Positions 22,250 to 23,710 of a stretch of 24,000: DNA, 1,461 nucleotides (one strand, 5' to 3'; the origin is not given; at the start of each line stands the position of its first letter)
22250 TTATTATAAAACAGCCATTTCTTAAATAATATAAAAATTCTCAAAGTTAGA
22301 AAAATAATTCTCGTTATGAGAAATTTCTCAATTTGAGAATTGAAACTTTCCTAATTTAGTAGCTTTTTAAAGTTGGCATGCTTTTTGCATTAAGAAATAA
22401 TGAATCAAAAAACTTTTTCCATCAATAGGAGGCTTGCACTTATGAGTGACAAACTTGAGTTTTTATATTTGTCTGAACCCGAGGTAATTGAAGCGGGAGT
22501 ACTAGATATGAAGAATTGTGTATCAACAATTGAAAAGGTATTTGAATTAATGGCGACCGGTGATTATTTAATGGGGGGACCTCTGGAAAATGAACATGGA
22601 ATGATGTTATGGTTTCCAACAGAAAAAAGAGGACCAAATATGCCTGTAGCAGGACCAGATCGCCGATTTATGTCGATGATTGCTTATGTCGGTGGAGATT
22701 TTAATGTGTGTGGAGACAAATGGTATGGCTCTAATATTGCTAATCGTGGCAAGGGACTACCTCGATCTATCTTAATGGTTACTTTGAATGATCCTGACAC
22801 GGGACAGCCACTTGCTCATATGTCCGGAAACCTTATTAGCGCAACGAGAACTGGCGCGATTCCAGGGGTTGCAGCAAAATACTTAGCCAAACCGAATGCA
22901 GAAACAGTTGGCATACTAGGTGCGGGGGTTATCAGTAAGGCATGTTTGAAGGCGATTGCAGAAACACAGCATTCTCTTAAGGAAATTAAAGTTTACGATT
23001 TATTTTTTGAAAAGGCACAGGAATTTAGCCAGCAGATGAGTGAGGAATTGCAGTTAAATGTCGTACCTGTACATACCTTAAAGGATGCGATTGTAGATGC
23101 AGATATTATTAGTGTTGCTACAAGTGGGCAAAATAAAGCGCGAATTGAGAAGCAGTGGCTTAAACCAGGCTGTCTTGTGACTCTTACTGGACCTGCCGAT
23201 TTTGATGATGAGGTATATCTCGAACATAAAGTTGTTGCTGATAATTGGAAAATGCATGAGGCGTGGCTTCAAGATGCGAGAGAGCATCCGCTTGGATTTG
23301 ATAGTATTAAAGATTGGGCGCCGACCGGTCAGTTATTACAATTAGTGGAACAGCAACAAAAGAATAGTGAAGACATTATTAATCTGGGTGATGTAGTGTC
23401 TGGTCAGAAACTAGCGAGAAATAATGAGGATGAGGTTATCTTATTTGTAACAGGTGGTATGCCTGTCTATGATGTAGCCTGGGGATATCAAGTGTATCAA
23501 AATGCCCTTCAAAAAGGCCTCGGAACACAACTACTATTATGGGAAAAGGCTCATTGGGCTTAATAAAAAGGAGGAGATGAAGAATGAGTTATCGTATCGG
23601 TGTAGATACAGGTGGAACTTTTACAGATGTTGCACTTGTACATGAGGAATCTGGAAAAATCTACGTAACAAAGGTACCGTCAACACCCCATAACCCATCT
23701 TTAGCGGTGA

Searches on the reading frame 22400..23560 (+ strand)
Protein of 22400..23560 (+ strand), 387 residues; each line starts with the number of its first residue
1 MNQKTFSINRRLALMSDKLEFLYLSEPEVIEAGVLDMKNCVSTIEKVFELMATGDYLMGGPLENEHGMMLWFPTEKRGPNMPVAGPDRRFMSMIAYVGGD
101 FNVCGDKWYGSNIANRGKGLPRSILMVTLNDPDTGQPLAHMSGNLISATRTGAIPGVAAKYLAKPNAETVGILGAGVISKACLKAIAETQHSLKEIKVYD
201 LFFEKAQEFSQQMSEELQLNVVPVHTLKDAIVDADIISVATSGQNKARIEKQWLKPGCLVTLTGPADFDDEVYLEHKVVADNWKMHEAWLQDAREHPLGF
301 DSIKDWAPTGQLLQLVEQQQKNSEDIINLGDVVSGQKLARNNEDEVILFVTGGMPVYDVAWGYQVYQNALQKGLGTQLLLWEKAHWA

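Call 83: search_protein_families(library=pfam, proteins=[window:22400-23560:+], max_evalue=0.00001)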
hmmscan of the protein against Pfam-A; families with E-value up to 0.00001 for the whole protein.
window:22400-23560:+ (387 aa): 2 families
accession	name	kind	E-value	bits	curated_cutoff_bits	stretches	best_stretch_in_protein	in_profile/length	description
PF02423.21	OCD_Mu_crystall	-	2.8e-57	194.5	24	1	37-372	5-313/314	Ornithine cyclodeaminase/mu-crystallin family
PF01488.26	Shikimate_DH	-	9e-08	32.7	24.3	1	158-255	3-96/138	Shikimate / quinate 5-dehydrogenase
